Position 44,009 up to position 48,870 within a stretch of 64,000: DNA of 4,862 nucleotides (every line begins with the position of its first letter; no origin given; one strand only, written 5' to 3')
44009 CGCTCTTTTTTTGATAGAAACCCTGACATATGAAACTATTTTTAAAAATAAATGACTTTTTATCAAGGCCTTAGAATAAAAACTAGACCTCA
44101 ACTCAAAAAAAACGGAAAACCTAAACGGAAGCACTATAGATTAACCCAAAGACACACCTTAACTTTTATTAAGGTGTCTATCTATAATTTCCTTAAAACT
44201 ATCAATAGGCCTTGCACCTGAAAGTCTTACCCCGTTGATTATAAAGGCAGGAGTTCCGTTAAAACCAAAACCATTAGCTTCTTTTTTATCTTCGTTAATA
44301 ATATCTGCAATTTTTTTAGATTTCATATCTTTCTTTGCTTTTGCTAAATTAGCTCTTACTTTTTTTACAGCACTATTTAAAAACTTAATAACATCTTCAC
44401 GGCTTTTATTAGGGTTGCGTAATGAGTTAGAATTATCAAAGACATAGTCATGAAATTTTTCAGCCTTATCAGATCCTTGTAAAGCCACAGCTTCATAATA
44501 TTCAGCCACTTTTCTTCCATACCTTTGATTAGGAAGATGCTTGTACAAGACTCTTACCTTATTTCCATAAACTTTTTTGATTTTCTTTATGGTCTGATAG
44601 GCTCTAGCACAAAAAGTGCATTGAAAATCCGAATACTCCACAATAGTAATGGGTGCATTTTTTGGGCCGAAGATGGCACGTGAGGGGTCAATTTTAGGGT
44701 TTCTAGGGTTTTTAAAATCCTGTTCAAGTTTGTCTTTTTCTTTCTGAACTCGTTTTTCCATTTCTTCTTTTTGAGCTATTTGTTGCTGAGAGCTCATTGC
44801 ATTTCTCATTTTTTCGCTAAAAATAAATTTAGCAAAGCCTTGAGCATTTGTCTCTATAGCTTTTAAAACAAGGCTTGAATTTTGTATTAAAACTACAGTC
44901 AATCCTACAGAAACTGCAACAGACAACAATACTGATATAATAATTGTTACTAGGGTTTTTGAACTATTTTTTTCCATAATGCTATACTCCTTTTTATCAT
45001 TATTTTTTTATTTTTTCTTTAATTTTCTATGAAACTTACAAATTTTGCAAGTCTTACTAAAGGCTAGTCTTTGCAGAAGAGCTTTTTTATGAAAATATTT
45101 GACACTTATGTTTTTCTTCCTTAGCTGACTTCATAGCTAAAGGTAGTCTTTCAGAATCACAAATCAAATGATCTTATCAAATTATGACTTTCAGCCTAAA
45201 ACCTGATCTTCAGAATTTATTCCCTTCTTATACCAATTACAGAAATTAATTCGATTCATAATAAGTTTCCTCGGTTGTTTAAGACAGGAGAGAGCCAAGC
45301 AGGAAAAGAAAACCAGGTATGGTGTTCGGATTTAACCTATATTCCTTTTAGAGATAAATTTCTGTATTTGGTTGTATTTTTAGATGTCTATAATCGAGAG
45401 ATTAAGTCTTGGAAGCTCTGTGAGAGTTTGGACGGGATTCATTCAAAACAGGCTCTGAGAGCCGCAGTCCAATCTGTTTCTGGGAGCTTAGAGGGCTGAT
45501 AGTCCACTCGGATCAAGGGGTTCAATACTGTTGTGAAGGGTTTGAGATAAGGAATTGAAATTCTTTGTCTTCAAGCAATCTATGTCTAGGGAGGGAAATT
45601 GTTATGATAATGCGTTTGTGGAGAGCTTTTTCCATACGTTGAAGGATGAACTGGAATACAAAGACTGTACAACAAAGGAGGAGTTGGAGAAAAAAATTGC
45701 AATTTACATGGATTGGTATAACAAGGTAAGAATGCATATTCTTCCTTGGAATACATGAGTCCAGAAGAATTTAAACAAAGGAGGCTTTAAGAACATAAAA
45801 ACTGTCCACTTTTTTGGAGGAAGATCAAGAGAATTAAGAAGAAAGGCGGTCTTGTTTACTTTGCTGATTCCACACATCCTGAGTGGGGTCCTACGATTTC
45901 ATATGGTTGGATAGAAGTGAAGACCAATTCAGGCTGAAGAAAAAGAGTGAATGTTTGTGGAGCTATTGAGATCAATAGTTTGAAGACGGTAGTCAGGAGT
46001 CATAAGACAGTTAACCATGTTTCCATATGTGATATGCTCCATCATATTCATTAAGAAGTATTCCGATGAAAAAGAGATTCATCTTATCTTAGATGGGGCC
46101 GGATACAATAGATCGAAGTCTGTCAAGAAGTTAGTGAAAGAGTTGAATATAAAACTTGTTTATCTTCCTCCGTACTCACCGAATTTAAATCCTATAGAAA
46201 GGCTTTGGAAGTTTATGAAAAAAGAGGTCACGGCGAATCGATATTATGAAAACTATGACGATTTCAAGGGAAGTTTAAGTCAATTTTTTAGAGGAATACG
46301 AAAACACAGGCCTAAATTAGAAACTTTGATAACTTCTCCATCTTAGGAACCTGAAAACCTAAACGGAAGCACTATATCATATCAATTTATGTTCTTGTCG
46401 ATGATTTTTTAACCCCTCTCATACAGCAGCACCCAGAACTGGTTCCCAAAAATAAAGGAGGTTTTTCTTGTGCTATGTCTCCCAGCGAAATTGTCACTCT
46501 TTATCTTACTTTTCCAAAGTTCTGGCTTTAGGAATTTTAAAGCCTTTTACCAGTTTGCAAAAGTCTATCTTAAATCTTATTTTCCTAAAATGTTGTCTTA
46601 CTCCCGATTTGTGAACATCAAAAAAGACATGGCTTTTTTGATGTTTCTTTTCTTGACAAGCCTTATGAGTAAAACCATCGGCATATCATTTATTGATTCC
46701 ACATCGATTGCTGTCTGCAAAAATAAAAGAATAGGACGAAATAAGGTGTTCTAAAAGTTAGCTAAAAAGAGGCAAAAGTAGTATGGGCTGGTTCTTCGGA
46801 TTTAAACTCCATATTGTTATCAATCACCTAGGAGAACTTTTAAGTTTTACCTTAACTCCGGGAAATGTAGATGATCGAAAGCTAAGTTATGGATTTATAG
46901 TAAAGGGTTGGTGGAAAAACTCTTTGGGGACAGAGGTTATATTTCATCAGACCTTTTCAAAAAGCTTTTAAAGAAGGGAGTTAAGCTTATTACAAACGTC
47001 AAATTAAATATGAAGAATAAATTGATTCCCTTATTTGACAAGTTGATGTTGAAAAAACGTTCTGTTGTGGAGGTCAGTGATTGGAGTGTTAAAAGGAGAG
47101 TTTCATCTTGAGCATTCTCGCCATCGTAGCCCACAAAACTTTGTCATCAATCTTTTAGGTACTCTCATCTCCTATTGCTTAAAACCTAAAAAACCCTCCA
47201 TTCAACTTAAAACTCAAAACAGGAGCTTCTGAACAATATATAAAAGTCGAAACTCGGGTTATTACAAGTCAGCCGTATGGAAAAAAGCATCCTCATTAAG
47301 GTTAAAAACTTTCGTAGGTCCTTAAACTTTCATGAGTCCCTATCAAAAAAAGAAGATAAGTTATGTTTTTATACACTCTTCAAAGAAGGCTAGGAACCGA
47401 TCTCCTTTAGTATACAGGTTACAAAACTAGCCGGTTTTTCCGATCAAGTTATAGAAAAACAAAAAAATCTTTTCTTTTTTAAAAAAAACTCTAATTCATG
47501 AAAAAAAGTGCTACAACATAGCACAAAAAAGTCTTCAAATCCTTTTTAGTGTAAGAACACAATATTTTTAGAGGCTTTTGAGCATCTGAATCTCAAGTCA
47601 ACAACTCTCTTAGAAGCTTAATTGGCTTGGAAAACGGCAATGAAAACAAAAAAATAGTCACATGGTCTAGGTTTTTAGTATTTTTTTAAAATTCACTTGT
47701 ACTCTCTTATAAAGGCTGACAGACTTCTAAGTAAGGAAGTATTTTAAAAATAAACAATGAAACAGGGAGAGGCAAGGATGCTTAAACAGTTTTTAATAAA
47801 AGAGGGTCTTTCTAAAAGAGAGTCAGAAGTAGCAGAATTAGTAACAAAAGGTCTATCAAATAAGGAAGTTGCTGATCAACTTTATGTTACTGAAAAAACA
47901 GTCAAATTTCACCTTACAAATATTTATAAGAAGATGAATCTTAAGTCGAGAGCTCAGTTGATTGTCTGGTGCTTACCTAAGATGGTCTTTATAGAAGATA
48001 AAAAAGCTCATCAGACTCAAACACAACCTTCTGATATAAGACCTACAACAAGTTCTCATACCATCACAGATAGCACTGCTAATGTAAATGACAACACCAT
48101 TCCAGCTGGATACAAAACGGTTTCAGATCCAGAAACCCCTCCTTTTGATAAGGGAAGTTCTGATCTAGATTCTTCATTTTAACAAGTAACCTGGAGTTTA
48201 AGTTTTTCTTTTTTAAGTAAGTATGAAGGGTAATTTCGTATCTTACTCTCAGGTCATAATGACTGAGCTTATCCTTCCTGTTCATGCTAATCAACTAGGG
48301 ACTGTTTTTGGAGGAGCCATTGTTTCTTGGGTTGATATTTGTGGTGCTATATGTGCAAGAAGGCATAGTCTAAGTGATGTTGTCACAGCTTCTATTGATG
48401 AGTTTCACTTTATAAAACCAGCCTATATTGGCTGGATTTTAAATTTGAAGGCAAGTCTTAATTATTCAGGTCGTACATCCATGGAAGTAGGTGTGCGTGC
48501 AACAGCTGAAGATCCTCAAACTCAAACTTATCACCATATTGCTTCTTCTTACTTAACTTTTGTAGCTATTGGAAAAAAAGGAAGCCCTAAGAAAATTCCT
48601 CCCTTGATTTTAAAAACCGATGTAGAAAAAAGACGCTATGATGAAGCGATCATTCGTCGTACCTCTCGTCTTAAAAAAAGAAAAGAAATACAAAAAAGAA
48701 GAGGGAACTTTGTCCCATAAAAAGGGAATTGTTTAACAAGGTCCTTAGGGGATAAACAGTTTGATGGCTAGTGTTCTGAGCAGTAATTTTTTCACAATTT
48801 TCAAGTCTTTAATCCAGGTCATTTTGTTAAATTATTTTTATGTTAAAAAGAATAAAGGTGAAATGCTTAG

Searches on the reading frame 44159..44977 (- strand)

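Call 44: search_protein_families(library=pfam, proteins=[window:44159-44977:-], max_evalue=0.01)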
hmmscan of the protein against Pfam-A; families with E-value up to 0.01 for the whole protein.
window:44159-44977:- (272 aa): 4 families
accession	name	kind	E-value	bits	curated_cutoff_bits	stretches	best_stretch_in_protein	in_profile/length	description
PF13462.12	Thioredoxin_4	-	6.9e-24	85.3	23.2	1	102-266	7-164/165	Thioredoxin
PF01323.26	DSBA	-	6.5e-16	59.1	25.6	2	171-265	100-190/191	DSBA-like thioredoxin domain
PF13743.12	Thioredoxin_5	-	0.00037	20.7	27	1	161-247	81-163/186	Thioredoxin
PF13098.12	Thioredoxin_2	-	0.0051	17.6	27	0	109-263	6-102/104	Thioredoxin-like domain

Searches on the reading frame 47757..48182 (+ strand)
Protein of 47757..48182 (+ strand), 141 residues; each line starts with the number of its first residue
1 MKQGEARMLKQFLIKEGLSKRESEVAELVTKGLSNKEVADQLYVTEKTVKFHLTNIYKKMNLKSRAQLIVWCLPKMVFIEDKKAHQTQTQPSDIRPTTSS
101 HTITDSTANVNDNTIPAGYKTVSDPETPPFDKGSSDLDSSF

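Call 44: search_protein_families(library=pfam, proteins=[window:47757-48182:+], max_evalue=0.01)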
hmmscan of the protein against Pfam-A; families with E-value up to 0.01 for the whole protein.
window:47757-48182:+ (141 aa): 3 families
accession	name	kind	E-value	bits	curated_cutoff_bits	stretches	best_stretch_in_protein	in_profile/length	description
PF00196.25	GerE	-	2.1e-22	78.9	23.5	1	17-71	2-56/57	Bacterial regulatory proteins, luxR family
PF08281.18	Sigma70_r4_2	-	3.1e-05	23.9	25.7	1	17-60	10-54/54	Sigma-70, region 4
PF14493.12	HTH_40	-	0.0064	17.2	27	0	25-60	5-40/89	Helix-turn-helix domain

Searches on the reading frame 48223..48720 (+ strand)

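Call 44: search_protein_families(library=pfam, proteins=[window:48223-48720:+], max_evalue=0.01)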
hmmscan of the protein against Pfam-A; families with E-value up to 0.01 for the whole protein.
window:48223-48720:+ (165 aa): 1 family
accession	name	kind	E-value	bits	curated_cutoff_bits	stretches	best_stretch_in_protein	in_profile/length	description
PF03061.28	4HBT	-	8.4e-17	61.7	20.6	1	26-100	2-77/79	Thioesterase superfamily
